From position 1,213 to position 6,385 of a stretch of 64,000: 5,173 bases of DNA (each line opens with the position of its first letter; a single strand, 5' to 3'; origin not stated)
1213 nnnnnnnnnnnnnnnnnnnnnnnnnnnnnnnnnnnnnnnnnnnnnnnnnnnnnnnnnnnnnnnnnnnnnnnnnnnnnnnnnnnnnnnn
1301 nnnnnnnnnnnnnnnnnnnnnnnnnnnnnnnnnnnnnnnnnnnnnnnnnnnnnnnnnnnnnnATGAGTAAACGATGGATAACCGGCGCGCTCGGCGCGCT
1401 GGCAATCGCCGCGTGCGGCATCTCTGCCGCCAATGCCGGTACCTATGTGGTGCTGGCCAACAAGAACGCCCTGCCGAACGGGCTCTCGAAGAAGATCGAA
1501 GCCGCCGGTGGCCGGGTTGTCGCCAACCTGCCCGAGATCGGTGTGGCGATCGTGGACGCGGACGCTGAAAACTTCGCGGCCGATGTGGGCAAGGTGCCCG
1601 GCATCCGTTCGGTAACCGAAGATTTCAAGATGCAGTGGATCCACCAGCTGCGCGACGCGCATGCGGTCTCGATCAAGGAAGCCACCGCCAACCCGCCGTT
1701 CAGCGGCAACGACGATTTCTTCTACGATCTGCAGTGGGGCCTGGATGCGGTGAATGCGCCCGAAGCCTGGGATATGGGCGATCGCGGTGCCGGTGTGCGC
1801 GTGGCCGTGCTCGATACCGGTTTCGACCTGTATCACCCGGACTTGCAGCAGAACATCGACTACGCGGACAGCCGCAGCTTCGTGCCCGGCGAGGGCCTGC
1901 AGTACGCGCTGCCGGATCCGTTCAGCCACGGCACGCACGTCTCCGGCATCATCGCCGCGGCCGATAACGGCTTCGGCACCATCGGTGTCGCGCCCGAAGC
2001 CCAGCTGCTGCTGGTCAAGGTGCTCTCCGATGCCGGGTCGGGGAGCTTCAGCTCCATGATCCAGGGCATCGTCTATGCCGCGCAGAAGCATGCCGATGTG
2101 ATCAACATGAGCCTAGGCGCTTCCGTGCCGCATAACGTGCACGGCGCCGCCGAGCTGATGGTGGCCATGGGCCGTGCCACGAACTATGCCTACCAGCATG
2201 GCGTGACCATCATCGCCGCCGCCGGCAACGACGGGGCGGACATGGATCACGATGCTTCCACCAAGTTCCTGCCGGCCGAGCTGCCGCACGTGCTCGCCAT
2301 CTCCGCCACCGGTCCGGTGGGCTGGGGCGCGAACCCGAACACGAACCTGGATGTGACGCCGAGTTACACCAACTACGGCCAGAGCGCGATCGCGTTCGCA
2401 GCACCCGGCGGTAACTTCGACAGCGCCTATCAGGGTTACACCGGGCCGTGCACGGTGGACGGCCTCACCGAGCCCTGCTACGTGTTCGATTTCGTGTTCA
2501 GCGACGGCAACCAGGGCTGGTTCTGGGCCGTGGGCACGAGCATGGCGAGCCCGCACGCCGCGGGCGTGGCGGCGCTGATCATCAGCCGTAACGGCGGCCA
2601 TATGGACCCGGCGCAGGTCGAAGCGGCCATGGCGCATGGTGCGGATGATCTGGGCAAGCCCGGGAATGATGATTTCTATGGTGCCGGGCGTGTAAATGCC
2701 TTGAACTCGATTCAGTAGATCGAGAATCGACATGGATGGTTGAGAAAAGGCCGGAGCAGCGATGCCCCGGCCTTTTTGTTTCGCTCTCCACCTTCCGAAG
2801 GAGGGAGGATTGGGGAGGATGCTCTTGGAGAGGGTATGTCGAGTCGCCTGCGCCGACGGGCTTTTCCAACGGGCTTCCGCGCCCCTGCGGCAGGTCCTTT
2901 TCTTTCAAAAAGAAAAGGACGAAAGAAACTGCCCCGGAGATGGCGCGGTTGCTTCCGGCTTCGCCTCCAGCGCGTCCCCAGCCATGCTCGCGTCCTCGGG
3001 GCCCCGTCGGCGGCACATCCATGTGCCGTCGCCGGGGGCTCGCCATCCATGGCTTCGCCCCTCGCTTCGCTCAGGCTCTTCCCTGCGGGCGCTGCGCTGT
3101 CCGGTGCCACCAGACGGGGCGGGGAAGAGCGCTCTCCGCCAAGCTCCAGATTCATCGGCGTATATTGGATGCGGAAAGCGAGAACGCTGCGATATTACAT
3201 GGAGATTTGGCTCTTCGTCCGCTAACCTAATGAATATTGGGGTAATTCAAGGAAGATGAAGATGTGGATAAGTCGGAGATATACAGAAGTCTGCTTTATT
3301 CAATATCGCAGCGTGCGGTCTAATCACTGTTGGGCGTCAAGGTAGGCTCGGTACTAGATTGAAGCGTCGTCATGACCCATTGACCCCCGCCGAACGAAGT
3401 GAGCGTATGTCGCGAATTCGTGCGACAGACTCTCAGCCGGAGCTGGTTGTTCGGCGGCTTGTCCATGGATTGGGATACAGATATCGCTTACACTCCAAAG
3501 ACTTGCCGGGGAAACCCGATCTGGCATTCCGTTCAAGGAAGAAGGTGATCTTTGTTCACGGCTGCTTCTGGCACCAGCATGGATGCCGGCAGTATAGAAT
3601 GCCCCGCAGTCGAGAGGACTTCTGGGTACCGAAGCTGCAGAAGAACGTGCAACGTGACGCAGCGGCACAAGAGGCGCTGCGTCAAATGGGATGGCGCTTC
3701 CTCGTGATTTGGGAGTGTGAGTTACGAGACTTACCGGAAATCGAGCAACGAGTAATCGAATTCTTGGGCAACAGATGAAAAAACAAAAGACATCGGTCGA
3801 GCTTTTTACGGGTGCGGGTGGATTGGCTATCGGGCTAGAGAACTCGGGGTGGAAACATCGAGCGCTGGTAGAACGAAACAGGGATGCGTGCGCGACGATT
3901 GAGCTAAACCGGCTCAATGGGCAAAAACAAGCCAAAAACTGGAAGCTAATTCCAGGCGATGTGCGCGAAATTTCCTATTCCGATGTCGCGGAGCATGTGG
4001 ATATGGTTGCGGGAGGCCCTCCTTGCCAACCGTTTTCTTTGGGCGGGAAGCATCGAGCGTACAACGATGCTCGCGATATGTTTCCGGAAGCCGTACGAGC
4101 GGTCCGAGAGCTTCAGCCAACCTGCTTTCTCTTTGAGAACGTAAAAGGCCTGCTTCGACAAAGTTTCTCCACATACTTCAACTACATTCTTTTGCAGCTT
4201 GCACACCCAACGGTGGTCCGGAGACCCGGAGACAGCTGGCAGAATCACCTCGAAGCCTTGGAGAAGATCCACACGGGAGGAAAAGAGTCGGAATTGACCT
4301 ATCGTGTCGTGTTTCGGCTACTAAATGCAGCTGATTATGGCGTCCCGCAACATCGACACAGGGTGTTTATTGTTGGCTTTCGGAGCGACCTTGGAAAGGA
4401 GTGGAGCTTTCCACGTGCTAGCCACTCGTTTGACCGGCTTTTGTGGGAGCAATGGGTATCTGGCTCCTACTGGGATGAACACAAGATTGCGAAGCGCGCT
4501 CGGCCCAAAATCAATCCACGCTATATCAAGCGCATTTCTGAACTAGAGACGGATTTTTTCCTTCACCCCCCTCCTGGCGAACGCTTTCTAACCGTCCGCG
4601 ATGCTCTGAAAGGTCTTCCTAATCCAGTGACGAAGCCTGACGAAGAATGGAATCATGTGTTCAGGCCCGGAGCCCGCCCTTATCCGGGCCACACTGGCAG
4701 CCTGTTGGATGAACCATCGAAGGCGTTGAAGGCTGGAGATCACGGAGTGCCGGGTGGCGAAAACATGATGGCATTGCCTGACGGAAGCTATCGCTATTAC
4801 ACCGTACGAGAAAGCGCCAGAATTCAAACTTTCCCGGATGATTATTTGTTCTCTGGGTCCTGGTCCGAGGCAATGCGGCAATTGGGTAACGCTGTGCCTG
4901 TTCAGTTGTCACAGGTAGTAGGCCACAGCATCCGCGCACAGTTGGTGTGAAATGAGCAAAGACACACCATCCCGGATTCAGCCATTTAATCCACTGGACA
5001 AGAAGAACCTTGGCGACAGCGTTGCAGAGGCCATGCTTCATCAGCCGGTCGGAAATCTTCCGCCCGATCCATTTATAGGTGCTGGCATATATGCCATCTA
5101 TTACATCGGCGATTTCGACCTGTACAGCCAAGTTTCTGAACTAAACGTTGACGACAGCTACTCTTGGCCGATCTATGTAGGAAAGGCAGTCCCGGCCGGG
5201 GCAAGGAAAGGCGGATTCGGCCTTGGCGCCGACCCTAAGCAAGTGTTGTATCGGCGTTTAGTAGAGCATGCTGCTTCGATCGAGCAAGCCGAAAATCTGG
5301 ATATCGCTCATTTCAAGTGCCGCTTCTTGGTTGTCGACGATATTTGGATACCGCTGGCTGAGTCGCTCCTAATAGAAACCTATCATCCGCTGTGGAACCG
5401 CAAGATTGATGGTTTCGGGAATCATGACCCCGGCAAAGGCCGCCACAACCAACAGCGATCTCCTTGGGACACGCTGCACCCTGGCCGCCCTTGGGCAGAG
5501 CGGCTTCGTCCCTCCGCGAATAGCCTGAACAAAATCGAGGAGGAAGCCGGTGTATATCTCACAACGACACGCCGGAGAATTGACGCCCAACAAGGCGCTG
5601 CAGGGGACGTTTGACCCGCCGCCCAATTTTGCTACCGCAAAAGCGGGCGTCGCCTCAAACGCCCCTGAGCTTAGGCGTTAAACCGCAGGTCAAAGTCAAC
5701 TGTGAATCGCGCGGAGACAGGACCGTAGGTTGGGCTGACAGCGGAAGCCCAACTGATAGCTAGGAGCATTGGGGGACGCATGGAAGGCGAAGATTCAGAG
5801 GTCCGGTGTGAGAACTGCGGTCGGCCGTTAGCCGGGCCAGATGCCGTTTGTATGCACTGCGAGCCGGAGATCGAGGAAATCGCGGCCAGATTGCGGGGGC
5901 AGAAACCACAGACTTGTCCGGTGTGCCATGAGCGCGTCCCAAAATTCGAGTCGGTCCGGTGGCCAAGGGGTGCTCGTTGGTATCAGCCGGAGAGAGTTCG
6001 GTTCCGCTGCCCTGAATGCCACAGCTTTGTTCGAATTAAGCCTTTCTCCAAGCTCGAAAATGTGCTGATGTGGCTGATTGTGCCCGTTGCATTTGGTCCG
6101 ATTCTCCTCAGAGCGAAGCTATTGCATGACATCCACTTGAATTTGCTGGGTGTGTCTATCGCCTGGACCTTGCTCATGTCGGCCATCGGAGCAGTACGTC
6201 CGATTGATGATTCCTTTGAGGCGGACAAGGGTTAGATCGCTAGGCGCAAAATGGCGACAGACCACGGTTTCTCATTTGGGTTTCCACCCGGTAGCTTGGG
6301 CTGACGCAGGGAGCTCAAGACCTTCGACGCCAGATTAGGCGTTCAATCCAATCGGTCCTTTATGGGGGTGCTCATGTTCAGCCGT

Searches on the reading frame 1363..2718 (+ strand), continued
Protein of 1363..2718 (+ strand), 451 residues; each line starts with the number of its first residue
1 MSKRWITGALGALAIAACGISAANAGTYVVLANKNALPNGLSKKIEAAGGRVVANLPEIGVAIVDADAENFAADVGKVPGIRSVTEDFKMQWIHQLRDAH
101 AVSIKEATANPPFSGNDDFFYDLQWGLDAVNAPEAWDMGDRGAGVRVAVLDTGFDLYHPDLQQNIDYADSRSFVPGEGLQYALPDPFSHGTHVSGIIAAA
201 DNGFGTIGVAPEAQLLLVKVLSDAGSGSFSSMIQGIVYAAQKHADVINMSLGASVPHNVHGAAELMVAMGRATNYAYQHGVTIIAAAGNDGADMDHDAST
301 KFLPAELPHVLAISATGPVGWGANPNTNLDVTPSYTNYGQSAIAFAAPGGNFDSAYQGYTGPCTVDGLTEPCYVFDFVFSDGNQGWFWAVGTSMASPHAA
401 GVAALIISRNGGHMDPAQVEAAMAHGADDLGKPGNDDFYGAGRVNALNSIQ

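Call 44: search_protein_families(library=ncbifam, proteins=[window:1363-2718:+], max_evalue=0.00001)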
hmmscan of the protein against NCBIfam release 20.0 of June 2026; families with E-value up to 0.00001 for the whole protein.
window:1363-2718:+ (451 aa): 8 families
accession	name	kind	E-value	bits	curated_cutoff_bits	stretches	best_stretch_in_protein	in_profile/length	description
TIGR03921.1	T7SS_mycosin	equivalog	3e-48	164.7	278.75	1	131-449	2-284/353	type VII secretion-associated serine protease mycosin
NF033595.1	denti_PrtP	equivalog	1e-21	77.2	300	2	247-450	342-502/606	dentilisin complex serine proteinase subunit PrtP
NF040553.1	SGO_0316_fam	subfamily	4.3e-17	61.1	1400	1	185-290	356-464/1486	SGO_0316/SGO_0317 family LPXTG-anchored serine peptidase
NF051851.1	AtpSerPepEprS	equivalog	7.7e-15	54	1700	1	121-218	45-147/988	autotransporter serine peptidase EprS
NF049966.1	QH_SP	equivalog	4.3e-13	49.1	165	1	146-314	1-141/219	subtilisin-like serine protease QhpE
TIGR03895.1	protease_PatA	subfamily_domain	7.7e-12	44.8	421.05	1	189-318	1-121/606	PatA/PatG family cyanobactin maturation protease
NF040809.1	germ_prot_CspBA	exception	7.5e-08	30.5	1250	0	186-297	721-831/1099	bifunctional germination protease/germinant receptor pseudoprotease CspBA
NF042956.1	IteS_antiphage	equivalog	1.1e-07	30.6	900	0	147-290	259-394/747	S8 family anti-phage peptidase IteS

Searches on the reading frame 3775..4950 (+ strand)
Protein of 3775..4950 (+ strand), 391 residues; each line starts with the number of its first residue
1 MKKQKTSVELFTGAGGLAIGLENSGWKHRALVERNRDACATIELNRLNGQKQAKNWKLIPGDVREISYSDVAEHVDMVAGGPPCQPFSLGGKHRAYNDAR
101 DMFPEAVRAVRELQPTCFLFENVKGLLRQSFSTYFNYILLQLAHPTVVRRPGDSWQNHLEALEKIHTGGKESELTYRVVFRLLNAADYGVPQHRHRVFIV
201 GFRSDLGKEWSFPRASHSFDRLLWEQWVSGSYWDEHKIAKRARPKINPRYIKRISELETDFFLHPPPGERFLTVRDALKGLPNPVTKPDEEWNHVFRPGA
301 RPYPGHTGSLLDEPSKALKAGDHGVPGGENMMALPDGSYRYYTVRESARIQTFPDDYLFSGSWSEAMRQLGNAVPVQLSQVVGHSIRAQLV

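Call 5: search_protein_families(library=pfam, proteins=[window:3775-4950:+])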
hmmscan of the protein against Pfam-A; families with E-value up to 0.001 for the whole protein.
window:3775-4950:+ (391 aa): 1 family
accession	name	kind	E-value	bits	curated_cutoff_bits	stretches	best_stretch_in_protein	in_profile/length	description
PF00145.23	DNA_methylase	-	1.9e-57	195.6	22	2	7-142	3-130/324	C-5 cytosine-specific DNA methylase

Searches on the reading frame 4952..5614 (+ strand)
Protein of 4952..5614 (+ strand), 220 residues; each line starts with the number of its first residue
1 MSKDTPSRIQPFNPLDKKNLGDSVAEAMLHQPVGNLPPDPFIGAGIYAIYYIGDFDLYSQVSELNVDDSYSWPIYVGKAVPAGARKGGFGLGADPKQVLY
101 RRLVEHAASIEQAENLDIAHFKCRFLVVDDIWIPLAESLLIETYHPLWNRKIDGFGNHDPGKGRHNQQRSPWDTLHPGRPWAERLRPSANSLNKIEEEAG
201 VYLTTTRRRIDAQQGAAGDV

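Call 5: search_protein_families(library=pfam, proteins=[window:4952-5614:+])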
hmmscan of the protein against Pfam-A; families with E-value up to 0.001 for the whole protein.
window:4952-5614:+ (220 aa): 1 family
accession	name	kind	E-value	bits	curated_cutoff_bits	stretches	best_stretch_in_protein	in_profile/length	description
PF09517.16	RE_Eco29kI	-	1.2e-67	227.3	30.8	1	40-199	2-160/164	Eco29kI restriction endonuclease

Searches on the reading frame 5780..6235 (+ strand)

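Call 59: search_protein_families(library=pfam, proteins=[window:5780-6235:+], max_evalue=0.01)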
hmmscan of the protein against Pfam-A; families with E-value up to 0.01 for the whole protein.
window:5780-6235:+ (151 aa): 6 families
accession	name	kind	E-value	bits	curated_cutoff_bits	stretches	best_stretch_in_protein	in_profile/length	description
PF12773.13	DZR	-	0.00091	19.8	27.3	0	10-55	1-36/45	Double zinc ribbon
PF00130.28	C1_1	-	0.0013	19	26.5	0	41-82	9-36/53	Phorbol esters/diacylglycerol binding domain (C1 domain)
PF19474.4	DUF6011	-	0.0014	18.5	26.6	1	3-21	4-22/37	Family of unknown function (DUF6011)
PF09723.15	Zn_ribbon_8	-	0.0072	16.8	34.4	0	24-55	8-39/41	Zinc ribbon domain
PF05876.18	GpA_ATPase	-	0.0082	16.3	25.6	1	46-84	197-233/247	Phage terminase large subunit gpA, ATPase domain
PF14537.11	Cytochrom_c3_2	-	0.0098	16.8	25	0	24-82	9-65/79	Cytochrome c3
